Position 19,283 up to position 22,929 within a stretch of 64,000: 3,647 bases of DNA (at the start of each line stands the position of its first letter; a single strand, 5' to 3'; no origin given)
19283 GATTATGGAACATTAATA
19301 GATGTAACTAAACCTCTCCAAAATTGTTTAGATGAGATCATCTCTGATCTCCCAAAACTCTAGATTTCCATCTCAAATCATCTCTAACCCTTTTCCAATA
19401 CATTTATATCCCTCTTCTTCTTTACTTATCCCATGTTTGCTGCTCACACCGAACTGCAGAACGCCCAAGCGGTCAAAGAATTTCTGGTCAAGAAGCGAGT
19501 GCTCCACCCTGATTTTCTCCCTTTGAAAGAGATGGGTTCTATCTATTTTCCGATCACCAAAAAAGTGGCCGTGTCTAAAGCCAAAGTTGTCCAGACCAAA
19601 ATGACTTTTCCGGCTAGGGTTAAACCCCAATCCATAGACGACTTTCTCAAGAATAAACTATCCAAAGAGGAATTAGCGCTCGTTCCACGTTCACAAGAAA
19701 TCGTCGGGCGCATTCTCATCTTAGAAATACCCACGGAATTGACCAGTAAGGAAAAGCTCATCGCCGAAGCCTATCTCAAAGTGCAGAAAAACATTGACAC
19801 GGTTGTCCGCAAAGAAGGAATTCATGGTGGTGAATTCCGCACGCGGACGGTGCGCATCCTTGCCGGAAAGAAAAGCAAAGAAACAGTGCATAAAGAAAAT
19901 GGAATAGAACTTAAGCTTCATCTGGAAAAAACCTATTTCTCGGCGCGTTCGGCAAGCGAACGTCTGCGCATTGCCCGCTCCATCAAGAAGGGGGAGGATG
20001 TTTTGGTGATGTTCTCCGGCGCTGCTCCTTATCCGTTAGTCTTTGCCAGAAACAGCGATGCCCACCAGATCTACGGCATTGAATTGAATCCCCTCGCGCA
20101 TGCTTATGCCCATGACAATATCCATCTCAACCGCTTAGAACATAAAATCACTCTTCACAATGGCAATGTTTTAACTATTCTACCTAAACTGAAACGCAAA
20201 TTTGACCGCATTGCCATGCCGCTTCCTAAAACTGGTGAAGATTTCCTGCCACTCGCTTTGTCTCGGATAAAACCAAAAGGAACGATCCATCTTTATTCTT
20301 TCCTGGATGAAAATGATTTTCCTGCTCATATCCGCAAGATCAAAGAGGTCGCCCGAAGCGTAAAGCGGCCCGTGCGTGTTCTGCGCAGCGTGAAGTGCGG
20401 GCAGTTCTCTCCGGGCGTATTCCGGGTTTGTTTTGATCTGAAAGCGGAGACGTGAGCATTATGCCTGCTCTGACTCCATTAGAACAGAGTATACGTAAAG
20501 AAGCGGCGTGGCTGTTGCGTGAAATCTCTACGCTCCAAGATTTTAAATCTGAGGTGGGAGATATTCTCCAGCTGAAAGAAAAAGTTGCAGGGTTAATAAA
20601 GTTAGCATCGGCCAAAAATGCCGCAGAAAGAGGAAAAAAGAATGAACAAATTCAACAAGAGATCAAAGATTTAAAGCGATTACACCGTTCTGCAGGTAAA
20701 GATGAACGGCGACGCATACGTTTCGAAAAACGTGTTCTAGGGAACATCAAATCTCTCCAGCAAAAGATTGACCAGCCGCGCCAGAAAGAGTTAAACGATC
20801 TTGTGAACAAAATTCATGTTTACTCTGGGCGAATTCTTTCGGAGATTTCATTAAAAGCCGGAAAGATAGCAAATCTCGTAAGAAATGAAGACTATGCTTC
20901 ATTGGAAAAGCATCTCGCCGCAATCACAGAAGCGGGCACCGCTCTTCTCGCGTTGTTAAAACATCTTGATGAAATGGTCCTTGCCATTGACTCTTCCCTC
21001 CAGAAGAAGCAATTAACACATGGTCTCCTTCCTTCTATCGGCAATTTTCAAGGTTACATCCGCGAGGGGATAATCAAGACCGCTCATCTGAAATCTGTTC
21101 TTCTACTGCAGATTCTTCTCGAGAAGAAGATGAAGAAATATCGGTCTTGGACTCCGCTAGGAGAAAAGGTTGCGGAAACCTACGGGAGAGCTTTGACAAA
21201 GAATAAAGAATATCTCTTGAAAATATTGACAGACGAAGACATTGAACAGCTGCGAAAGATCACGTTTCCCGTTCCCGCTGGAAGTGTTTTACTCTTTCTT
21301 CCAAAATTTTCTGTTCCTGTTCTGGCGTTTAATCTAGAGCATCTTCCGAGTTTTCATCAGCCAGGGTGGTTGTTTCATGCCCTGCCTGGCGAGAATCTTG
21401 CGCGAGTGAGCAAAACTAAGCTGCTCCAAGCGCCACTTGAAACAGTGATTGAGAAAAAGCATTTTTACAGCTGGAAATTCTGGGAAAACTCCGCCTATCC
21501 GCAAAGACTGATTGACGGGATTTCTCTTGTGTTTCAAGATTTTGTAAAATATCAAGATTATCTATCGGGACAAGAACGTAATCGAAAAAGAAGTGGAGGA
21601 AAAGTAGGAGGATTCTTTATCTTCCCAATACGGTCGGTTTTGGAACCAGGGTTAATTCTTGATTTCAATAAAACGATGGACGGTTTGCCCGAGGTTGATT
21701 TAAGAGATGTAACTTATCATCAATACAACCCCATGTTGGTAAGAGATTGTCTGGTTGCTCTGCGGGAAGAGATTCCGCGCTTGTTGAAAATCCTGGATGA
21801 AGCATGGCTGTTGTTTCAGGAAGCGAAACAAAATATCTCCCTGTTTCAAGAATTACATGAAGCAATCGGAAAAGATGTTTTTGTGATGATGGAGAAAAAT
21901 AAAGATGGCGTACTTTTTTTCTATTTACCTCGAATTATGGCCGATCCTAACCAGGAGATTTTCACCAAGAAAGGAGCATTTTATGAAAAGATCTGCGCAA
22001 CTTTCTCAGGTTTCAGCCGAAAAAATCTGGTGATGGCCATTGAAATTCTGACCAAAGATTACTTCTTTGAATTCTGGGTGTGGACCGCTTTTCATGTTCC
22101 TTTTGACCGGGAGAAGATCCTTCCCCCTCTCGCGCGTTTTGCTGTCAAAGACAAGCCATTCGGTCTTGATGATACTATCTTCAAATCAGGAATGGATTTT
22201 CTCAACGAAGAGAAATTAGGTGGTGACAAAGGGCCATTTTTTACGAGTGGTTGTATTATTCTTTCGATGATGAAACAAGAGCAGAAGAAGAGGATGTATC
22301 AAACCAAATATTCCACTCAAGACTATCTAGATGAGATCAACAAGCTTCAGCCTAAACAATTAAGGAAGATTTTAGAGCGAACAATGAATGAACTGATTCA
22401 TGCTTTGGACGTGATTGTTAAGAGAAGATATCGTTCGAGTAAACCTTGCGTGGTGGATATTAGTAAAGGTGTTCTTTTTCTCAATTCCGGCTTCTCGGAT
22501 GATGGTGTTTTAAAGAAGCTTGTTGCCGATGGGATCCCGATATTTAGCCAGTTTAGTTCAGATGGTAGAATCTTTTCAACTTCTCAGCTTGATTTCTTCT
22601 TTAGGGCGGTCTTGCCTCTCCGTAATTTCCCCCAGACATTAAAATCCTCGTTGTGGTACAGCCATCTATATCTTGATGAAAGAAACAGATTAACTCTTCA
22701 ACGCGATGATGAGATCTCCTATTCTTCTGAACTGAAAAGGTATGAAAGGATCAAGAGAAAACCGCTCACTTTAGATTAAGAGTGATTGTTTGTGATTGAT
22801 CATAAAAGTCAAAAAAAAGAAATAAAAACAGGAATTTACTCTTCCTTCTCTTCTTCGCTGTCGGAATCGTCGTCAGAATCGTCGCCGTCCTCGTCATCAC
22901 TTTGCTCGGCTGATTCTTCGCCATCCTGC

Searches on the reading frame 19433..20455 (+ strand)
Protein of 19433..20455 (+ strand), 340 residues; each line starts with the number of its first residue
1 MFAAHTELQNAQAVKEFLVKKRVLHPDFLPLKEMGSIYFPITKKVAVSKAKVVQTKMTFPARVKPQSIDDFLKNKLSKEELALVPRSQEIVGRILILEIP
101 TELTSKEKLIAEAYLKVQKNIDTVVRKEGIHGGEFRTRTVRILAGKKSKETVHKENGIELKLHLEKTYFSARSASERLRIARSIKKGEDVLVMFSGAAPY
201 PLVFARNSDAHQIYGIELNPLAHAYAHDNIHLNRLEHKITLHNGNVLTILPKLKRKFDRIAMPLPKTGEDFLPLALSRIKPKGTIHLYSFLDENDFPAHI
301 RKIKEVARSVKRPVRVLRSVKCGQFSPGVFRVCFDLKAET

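Call 3: search_protein_families(library=pfam, proteins=[window:19433-20455:+], max_evalue=0.1)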
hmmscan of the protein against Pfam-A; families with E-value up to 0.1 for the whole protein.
window:19433-20455:+ (340 aa): 6 families
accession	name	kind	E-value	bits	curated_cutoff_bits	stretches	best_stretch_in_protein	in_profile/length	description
PF02475.24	TRM5-TYW2_MTfase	-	6e-40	137.3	28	1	151-311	1-160/164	TRM5/TYW2 methyltransferase domain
PF25133.1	TYW2_N_2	-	8.8e-20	71.1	27.7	1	68-147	1-78/79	TYW2 N-terminal domain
PF09445.16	Methyltransf_15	-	0.0032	17.5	22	1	190-269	4-84/165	RNA cap guanine-N2 methyltransferase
PF18093.7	Trm5_N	-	0.0055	16.9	22.7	1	8-45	6-43/47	tRNA methyltransferase 5 N-terminal domain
PF06325.19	PrmA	-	0.016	15.1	22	1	207-285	181-256/296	Ribosomal protein L11 methyltransferase (PrmA)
PF13578.12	Methyltransf_24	-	0.047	15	26.3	0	207-286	21-101/105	Methyltransferase domain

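Call 4: search_protein_families(library=ncbifam, proteins=[window:19433-20455:+], max_evalue=0.1)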
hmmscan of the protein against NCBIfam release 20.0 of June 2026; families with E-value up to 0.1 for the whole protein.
window:19433-20455:+ (340 aa): 9 families
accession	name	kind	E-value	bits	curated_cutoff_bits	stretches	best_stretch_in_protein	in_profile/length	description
NF047730.1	tRNAMtaseTrm5b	equivalog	2.6e-61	207.6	600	1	3-337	3-328/330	tRNA (guanine(37)-N1)-methyltransferase Trm5b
NF047728.1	tRNAMtaseTaw22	equivalog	3.3e-61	207.3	550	1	3-337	3-334/336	tRNA (guanine(37)-N1)/4-demethylwyosine(37)-methyltransferase Taw22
NF047732.1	tRNAMtaseTrm5bMeth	equivalog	5e-41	140.8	500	1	6-293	6-298/337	tRNA (guanine(37)-N1)-methyltransferase Trm5b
NF047729.1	tRNAMtaseTaw21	equivalog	8.7e-37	126.7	400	1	88-325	7-242/250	tRNA 4-demethylwyosine(37)-methyltransferase Taw21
NF047823.1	tRNAwyosTaw2Pyroc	equivalog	9.3e-35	120.4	550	1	63-337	6-274/277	tRNA(Phe) (4-demethylwyosine(37)-C(7)) aminocarboxypropyltransferase Taw2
NF047824.1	tRNAwyosineTaw2Meth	equivalog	8.3e-32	110.8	350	1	101-338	13-243/245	tRNA(Phe) (4-demethylwyosine(37)-C(7)) aminocarboxypropyltransferase Taw2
NF011529.0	PRK14968.1-3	equivalog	0.0005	19.6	162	1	180-262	28-104/198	putative methyltransferase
NF047853.1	tRm6a37MtseTrmN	equivalog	0.034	13.9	350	1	186-260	43-118/244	tRNA(1)(Val) (adenine(37)-N(6))-methyltransferase TrmN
TIGR03533.1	L3_gln_methyl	equivalog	0.072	12.4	229.7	0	187-260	122-193/284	50S ribosomal protein L3 N(5)-glutamine methyltransferase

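Call 23: search_protein_families(library=padloc, proteins=[window:19433-20455:+], max_evalue=0.01)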
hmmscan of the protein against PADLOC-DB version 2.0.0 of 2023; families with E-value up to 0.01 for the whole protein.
window:19433-20455:+ (340 aa): 1 family
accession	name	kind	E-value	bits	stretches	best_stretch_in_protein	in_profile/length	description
PDLC04134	mad2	-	6.2e-18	62.9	1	167-303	272-413/492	mads_2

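Call 51: search_solved_structures(query=window:19433-20455:+, max_evalue=0.00001, show_alignments=1)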
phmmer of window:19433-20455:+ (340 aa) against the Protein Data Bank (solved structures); distinct sequences matched with E-value up to 0.00001: 8.
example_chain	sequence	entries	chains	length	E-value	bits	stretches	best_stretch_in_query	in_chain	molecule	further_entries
5wt1_A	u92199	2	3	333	8e-46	159.9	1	9-337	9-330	tRNA (guanine(37)-N1)-methyltransferase Trm5a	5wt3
5hji_A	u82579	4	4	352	9.7e-46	159.6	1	9-337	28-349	tRNA (guanine(37)-N1)-methyltransferase Trm5a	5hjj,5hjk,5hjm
5yac_A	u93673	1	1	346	4.3e-45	157.5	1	7-337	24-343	tRNA (guanine(37)-N1)-methyltransferase Trm5b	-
2yx1_A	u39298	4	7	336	8.5e-31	110.5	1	12-301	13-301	Hypothetical protein MJ0883 | Uncharacterized protein MJ0883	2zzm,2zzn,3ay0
3a25_A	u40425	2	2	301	1.6e-29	106.4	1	63-337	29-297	Uncharacterized protein PH0793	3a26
3k6r_A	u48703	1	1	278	1.8e-29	106.2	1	63-337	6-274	putative transferase PH0793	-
3a27_A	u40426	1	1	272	7.1e-21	78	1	132-339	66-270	Uncharacterized protein MJ1557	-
2as0_A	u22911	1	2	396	1.4e-07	34.3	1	105-260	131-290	hypothetical protein PH1915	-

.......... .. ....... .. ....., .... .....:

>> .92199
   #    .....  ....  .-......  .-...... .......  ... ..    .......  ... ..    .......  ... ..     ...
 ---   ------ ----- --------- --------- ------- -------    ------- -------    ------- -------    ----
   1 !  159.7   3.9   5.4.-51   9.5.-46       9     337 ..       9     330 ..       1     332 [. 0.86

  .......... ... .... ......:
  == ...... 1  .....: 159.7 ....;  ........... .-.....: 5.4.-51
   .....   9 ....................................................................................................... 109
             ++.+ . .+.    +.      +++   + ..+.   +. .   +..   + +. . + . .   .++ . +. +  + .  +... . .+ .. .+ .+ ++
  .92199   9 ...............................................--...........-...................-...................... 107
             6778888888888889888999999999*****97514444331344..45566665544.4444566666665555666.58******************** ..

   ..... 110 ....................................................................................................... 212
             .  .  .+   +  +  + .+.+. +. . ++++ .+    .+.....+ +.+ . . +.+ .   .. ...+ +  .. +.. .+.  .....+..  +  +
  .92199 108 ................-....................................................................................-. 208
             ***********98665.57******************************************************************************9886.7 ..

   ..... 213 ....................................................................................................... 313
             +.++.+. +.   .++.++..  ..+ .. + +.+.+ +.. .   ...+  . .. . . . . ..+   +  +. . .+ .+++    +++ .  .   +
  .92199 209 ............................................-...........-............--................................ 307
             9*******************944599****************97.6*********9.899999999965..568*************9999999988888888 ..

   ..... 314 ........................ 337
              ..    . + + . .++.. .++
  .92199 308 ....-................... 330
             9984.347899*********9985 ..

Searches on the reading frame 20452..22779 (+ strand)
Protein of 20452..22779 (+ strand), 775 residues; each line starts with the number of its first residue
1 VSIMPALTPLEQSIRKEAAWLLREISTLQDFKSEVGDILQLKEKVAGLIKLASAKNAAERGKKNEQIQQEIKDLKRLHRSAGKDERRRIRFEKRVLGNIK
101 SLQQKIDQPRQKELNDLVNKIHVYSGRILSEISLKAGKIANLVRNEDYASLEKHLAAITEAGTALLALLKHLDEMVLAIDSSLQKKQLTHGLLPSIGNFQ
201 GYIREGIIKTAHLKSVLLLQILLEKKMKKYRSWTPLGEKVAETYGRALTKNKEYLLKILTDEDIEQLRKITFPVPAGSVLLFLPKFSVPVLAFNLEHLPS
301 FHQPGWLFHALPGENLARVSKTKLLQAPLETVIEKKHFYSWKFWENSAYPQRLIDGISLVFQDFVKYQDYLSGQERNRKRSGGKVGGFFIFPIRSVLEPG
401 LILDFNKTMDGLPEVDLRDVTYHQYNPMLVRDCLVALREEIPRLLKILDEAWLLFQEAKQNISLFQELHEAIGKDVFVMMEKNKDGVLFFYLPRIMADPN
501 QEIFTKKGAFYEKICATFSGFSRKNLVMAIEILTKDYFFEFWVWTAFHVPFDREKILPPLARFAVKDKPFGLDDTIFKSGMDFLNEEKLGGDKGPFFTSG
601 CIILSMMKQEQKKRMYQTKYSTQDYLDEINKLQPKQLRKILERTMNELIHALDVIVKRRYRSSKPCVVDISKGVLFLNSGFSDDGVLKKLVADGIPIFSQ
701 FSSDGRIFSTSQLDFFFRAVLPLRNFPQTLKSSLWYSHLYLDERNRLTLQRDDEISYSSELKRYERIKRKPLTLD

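Call 3: search_protein_families(library=pfam, proteins=[window:20452-22779:+], max_evalue=0.1)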
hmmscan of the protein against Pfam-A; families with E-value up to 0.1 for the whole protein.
window:20452-22779:+ (775 aa): 0 families

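Call 4: search_protein_families(library=ncbifam, proteins=[window:20452-22779:+], max_evalue=0.1)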
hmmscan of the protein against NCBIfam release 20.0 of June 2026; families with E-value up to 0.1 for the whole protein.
window:20452-22779:+ (775 aa): 0 families

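Call 23: search_protein_families(library=padloc, proteins=[window:20452-22779:+], max_evalue=0.01)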
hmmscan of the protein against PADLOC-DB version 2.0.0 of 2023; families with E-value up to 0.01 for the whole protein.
window:20452-22779:+ (775 aa): 0 families

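Call 54: find_homologous_proteins(query=window:20461-22779:+)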
Query window:20461-22779:+ (772 aa): 12 proteins with E <= 0.001 among 8000 candidates.
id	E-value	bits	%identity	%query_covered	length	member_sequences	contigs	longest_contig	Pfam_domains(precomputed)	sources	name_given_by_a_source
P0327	0.0e+0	1729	100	100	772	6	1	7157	-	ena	-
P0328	0.0e+0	1236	73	100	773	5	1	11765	-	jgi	-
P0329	0.0e+0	1222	72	100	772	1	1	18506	-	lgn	-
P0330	0.0e+0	1194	71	100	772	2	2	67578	-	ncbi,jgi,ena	-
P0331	0.0e+0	1174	69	100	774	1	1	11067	-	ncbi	-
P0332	0.0e+0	1168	69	100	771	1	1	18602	-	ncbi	-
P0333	0.0e+0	1161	69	100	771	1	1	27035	-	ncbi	-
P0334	0.0e+0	1153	69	100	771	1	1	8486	-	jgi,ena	-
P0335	7.1e-207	707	45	99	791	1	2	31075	-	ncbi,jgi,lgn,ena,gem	-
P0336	1.9e-206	706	46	99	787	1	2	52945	-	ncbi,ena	-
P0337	2.7e-135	471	36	92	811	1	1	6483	-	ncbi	-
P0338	5.4e-69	252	40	34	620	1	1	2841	-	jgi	jgi:hypothetical protein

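Call 55: find_encoding_contigs(protein=P0333, flank=5000, max_places=1)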
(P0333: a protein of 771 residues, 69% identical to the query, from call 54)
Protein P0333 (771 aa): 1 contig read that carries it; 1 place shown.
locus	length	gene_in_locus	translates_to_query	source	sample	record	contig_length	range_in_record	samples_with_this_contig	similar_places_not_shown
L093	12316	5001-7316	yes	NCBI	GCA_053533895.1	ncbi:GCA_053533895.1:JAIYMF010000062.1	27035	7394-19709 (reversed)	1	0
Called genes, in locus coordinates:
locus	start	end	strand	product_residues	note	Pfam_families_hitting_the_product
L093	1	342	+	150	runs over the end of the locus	PF03575:Peptidase_S51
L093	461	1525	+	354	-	-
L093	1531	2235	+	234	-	-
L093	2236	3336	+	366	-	PF00752:XPG_N, PF00867:XPG_I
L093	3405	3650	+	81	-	PF10884:DUF2683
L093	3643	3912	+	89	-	-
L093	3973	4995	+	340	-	PF25133:TYW2_N_2, PF02475:TRM5-TYW2_MTfase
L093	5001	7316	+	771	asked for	-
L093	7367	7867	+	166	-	-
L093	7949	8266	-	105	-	PF00313:CSD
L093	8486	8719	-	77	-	-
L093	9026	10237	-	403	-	PF13191:AAA_16 (faint), PF16450:Prot_ATP_ID_OB_C (weak), PF00004:AAA, PF17862:AAA_lid_3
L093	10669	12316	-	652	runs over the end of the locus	PF01841:Transglut_core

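Call 56: find_encoding_contigs(protein=P0335, flank=5000, max_places=1)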
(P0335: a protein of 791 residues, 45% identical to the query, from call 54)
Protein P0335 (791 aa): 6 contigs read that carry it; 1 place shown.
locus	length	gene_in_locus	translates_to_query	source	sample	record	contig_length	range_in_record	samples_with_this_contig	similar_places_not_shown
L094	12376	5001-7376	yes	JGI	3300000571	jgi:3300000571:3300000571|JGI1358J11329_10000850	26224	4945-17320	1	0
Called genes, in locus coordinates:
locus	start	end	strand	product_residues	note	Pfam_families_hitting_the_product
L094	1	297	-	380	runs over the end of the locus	PF01266:DAO (faint), PF03486:HI0933_like (faint), PF13450:NAD_binding_8 (weak), PF13738:Pyr_redox_3 (faint)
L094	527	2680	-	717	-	PF18915:DUF5667 (weak)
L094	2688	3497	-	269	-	PF09754:PAC2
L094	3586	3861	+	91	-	PF01909:NTP_transf_2, PF18765:Polbeta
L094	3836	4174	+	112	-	PF01934:HepT-like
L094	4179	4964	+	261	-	-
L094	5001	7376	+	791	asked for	-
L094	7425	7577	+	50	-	-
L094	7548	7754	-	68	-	-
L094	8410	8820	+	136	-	PF01894:YjbQ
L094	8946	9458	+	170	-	-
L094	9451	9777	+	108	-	-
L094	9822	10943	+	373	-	PF13173:AAA_14 (faint), PF00004:AAA, PF17862:AAA_lid_3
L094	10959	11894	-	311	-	PF01207:Dus, PF01180:DHO_dh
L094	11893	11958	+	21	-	-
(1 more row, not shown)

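Call 57: find_encoding_contigs(protein=P0332, flank=5000, max_places=1)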
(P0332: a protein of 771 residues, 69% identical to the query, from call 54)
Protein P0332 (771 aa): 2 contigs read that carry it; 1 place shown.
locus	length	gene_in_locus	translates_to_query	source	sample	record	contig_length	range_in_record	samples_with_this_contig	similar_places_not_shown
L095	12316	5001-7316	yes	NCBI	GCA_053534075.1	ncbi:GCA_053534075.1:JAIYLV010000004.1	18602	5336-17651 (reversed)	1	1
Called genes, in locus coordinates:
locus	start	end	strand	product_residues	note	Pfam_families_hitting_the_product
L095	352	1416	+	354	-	-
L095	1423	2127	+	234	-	-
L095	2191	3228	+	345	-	PF00752:XPG_N, PF00867:XPG_I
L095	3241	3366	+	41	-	-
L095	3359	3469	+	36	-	-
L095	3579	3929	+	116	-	-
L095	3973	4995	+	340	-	PF25133:TYW2_N_2, PF02475:TRM5-TYW2_MTfase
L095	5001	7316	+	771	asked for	-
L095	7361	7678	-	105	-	PF00313:CSD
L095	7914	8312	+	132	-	-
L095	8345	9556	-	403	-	PF13191:AAA_16 (faint), PF16450:Prot_ATP_ID_OB_C (weak), PF00004:AAA, PF17862:AAA_lid_3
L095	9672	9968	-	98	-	-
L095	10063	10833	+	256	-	PF01978:TrmB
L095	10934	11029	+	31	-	-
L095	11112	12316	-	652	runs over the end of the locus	PF01841:Transglut_core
